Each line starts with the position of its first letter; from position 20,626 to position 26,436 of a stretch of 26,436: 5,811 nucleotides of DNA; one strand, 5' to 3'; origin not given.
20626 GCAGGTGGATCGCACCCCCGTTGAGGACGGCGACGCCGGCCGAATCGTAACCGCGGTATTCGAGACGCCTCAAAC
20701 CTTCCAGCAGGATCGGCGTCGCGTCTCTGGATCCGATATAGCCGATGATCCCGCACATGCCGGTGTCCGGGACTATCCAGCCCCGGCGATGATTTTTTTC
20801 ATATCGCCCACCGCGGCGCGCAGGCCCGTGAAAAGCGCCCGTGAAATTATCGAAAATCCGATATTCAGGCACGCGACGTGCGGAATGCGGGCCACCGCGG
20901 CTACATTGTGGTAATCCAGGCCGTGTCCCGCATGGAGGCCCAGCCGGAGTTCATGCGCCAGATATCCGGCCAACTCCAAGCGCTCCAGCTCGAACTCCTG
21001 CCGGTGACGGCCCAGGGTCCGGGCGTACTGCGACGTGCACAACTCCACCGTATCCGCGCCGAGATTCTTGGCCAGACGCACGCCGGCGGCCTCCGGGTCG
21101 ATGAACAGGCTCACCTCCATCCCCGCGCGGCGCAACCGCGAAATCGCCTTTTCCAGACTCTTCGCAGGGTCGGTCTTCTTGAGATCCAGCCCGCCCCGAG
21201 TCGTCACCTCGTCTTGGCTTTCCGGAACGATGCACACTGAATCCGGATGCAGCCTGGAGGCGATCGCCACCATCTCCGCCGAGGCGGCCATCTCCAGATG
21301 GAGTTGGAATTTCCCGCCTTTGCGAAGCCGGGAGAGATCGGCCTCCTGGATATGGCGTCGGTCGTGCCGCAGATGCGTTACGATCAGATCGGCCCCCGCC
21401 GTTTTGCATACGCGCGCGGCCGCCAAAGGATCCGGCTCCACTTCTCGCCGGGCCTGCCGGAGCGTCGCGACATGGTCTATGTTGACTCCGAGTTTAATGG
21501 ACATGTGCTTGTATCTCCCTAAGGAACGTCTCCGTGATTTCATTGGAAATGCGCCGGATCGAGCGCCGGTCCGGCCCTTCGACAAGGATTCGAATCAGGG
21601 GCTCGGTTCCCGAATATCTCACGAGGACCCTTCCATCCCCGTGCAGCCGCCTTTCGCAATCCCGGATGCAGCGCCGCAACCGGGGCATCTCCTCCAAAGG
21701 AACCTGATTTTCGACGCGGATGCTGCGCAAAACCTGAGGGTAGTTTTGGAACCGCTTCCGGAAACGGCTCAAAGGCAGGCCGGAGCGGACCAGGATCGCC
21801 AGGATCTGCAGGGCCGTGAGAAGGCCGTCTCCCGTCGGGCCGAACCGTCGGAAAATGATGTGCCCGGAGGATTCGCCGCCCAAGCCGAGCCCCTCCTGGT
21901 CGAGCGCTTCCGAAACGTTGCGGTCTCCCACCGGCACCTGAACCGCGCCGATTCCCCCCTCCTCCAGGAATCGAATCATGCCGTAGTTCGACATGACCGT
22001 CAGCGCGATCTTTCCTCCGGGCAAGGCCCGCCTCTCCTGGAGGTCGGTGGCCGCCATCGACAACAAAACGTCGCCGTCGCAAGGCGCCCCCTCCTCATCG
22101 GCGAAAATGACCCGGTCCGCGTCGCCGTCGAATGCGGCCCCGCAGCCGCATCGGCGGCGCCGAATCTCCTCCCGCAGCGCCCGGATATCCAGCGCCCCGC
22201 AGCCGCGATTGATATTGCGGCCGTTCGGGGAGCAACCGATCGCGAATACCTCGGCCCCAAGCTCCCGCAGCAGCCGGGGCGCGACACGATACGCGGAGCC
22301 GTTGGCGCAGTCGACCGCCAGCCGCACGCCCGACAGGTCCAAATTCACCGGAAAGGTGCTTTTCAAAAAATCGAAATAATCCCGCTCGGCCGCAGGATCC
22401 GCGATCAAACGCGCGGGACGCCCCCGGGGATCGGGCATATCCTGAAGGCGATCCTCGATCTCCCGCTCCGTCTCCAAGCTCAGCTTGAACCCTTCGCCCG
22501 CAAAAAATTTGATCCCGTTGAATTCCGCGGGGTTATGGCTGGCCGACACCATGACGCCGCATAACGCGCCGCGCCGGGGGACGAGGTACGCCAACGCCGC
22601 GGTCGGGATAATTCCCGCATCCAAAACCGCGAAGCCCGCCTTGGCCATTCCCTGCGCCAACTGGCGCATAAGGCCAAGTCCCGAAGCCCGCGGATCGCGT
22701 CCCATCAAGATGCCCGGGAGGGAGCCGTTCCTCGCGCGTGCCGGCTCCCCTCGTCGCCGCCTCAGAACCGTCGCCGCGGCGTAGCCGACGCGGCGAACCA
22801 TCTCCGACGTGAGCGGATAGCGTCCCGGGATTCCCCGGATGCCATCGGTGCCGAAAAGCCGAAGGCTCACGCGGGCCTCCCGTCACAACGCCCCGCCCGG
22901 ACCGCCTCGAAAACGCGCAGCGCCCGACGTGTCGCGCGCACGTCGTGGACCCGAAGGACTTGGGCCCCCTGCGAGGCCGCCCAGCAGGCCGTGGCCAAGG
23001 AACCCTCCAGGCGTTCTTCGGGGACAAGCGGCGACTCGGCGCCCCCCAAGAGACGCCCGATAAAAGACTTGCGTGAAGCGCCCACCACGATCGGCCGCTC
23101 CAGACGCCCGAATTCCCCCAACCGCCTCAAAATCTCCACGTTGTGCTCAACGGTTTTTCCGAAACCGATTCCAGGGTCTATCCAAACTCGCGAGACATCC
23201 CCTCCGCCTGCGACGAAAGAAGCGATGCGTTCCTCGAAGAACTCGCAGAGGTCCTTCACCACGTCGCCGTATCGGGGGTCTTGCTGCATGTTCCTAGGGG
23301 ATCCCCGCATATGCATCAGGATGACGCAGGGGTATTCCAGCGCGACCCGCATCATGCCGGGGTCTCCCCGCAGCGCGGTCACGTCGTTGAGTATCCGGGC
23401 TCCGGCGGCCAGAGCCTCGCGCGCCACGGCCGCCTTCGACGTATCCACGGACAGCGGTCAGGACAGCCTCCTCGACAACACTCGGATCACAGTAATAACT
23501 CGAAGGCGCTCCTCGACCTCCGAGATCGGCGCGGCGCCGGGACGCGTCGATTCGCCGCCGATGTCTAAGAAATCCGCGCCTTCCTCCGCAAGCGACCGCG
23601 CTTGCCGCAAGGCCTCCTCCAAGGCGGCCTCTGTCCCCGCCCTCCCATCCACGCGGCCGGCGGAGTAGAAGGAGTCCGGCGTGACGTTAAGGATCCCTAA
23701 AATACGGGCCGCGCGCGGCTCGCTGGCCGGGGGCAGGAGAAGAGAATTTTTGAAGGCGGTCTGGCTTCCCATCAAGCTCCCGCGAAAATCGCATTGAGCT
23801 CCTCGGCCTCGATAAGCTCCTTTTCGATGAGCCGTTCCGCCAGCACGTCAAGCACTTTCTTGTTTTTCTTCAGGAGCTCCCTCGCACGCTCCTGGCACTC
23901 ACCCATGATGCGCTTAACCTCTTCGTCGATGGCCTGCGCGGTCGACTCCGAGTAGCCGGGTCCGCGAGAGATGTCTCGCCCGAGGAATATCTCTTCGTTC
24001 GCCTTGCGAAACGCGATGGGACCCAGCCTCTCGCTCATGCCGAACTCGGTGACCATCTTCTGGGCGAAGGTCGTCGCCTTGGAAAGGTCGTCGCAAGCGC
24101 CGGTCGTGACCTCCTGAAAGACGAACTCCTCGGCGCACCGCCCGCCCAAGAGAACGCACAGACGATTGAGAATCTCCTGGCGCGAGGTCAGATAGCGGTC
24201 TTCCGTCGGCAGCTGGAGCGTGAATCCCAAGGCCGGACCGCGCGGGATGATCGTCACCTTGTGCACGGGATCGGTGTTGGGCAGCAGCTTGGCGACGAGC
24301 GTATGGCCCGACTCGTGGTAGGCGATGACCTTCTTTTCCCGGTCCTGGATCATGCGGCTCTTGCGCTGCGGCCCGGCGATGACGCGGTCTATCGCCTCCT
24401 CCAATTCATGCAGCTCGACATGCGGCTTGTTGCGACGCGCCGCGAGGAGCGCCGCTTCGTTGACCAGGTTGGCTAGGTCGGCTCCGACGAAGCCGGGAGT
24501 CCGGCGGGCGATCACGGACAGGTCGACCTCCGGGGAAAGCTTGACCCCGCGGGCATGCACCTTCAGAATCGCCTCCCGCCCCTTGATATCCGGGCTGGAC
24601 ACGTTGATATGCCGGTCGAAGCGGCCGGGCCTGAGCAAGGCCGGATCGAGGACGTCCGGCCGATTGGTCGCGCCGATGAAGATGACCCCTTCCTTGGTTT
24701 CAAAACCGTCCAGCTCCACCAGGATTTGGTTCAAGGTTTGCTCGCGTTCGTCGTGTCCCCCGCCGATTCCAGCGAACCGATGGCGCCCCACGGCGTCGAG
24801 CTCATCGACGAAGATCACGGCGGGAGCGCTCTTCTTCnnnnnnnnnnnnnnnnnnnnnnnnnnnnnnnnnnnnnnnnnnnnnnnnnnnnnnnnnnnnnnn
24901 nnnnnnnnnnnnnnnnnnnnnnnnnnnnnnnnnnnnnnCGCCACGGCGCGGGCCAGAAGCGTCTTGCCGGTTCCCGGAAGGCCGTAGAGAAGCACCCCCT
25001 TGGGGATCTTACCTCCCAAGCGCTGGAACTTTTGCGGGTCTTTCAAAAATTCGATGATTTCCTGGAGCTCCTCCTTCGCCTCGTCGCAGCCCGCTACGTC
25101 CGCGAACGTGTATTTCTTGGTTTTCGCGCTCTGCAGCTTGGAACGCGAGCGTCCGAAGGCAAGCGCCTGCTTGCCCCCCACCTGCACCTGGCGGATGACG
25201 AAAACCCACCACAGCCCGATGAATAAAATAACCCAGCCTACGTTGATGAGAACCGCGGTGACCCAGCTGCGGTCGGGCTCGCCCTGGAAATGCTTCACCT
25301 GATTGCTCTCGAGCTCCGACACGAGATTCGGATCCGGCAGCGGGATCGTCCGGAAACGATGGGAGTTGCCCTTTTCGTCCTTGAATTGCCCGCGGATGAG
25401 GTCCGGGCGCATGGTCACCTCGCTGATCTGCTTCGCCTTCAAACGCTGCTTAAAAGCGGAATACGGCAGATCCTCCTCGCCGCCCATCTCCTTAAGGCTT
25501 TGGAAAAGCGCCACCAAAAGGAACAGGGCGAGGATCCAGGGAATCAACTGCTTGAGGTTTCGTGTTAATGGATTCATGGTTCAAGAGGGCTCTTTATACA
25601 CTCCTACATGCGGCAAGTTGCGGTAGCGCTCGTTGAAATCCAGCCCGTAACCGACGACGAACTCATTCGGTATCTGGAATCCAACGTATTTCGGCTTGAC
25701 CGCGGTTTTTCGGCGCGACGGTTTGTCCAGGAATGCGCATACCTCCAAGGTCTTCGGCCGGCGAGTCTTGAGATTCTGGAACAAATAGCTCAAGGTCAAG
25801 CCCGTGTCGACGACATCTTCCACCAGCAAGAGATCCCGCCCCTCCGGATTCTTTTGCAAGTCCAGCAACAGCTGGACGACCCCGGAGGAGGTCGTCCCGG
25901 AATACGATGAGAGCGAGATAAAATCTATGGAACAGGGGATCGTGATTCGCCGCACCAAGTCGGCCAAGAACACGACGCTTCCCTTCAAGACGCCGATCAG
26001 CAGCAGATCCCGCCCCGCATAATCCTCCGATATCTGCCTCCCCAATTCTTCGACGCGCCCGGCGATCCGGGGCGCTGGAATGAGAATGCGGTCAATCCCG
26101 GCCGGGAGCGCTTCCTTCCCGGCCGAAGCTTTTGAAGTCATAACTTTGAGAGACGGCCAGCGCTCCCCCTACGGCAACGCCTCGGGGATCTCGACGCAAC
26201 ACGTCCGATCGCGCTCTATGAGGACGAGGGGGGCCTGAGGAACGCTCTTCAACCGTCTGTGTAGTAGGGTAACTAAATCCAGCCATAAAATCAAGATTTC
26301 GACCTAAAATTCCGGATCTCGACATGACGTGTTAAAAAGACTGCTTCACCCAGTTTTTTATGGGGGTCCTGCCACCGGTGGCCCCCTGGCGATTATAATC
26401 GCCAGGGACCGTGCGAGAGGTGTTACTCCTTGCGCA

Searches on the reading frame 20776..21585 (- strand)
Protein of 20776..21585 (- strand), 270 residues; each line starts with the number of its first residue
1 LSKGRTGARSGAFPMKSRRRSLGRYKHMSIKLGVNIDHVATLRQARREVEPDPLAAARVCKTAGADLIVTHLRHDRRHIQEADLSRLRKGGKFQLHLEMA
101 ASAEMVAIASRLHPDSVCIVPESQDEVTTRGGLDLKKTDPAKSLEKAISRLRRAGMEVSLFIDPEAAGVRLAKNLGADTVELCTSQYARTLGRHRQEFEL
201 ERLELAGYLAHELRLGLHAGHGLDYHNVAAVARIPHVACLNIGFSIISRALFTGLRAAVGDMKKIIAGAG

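Call 54: search_protein_families(library=pfam, proteins=[window:20776-21585:-])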
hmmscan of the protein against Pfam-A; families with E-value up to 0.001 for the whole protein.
window:20776-21585:- (270 aa): 1 family
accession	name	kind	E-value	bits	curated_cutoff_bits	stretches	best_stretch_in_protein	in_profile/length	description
PF03740.19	PdxJ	-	7e-86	287.6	24.5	1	31-266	1-234/234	Pyridoxal phosphate biosynthesis protein PdxJ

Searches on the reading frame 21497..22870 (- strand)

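Call 54: search_protein_families(library=pfam, proteins=[window:21497-22870:-])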
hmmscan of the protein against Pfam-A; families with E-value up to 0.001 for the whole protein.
window:21497-22870:- (458 aa): 4 families
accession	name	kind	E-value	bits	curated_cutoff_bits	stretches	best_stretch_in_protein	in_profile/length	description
PF02878.22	PGM_PMM_I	-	4.9e-33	114.2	22.5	1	4-143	2-132/138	Phosphoglucomutase/phosphomannomutase, alpha/beta/alpha domain I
PF02880.22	PGM_PMM_III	-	3.5e-29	101.7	20.7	1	265-376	1-114/115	Phosphoglucomutase/phosphomannomutase, alpha/beta/alpha domain III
PF00408.26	PGM_PMM_IV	-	6.2e-15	55.5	23.1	1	384-447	4-67/68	Phosphoglucomutase/phosphomannomutase, C-terminal domain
PF02879.22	PGM_PMM_II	-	1.7e-13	51.4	29.3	1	164-261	2-103/103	Phosphoglucomutase/phosphomannomutase, alpha/beta/alpha domain II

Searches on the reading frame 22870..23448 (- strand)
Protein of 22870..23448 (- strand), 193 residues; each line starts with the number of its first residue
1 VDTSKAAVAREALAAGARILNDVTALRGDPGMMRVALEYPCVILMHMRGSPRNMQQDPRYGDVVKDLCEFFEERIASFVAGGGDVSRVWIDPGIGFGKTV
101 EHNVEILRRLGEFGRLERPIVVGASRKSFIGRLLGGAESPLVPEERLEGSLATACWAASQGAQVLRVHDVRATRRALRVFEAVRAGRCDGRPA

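Call 54: search_protein_families(library=pfam, proteins=[window:22870-23448:-])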
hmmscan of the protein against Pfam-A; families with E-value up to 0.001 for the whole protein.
window:22870-23448:- (193 aa): 1 family
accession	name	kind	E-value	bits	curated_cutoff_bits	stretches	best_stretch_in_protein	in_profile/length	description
PF00809.28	Pterin_bind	-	2.4e-46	158.8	25.5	1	2-168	79-244/244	Pterin binding enzyme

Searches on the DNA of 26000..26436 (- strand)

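Call 5: search_rna_families(source=window, start=26000, end=26436, threshold=evalue, max_evalue=10, show_alignments=3)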
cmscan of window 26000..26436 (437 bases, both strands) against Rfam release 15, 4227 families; matches with E-value up to 10: 4.
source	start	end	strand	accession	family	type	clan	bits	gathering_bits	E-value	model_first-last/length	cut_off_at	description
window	26371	26424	+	RF03635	mir-2066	Gene; miRNA;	-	16.9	100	1.5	1-72/72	no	mir-2066 microRNA precursor family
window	26324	26365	+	RF02067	STnc310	Gene; sRNA;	-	16.1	40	2.1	1-61/61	no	Salmonella enterica sRNA STnc310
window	26380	26410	-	RF03698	mir-2861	Gene; miRNA;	-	15.5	89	9.6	26-57/82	no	mir-2861 microRNA precursor family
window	26099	26125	+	RF02915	DUF3800-VI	Cis-reg;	-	14.7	35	4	1-52/52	no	DUF3800-VI RNA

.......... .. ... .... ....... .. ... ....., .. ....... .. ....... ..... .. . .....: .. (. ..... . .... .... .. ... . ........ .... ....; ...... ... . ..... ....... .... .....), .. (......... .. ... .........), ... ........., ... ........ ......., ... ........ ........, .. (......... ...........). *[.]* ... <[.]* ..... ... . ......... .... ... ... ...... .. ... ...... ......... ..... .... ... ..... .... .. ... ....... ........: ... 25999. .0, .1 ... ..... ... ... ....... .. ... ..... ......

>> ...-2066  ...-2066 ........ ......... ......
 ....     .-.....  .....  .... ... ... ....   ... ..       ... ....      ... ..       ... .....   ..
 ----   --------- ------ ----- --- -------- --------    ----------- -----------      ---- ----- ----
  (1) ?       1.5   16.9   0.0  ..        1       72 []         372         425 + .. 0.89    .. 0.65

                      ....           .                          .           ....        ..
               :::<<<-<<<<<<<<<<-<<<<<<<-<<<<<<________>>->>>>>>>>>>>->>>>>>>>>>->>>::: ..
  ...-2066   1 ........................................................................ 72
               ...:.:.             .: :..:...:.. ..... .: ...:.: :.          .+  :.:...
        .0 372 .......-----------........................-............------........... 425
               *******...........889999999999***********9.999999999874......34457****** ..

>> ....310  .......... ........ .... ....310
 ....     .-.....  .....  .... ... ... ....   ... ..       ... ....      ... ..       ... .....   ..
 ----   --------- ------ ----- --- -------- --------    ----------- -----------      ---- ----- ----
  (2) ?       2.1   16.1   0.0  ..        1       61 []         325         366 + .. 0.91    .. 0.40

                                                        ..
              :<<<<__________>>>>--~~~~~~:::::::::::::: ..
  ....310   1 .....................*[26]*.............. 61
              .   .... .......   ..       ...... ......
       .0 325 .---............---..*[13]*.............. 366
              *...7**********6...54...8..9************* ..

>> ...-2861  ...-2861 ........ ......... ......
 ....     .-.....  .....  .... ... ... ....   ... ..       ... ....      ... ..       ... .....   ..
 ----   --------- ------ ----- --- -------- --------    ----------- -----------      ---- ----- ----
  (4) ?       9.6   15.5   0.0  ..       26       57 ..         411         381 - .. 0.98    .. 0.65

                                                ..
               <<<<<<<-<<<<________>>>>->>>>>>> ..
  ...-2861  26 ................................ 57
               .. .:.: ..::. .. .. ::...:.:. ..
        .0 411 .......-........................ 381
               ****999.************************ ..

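Call 33: build_rna_model(alignment_id=A1, structure=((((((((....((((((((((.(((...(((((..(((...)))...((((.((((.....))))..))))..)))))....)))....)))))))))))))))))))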
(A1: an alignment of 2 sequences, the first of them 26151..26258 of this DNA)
Model R1 built from alignment A1 (2 sequences, 108 columns); structure: as given.
model positions 108; base pairs 37; branch points 1; effective number of sequences 0.57; information 0.591 bits per position. Calibrated on 0.2 Mb of random sequence (short: E-values are rough).
structure used (alignment columns):
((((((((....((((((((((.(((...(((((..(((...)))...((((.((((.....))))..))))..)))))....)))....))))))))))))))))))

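Call 43: search_with_rna_model(model_id=R1, sources=[L153, L154, L155, L156, L157, L158, L159, L160, L161, L162, L163, L164, L165, L166, L167, L168, L169], max_evalue=10)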
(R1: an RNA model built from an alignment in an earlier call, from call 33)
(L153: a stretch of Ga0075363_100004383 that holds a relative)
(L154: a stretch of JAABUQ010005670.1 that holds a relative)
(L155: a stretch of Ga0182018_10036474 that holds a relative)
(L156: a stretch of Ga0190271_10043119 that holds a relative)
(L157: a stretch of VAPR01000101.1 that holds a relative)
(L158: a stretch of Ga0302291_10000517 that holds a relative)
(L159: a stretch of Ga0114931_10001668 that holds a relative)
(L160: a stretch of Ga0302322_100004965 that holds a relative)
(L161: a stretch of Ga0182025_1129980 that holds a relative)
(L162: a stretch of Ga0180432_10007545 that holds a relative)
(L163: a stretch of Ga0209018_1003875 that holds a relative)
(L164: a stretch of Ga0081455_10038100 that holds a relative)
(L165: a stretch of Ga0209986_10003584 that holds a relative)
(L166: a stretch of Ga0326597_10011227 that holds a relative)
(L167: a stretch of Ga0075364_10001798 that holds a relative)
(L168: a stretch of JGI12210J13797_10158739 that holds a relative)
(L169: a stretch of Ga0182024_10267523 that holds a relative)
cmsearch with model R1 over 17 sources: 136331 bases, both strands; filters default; matches with E-value up to 10: 6.
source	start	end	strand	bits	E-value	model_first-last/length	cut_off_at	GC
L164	2852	2908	+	15.1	1.8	1-108/108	no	0.68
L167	7060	7102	-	13.4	3.8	1-108/108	no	0.58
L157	12064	12112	-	13.1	4.4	1-108/108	no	0.82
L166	10838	10879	-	12.3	6.2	1-108/108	no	0.74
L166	9127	9151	-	11.8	8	1-108/108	no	0.88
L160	5135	5190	-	11.7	8.4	1-108/108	no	0.79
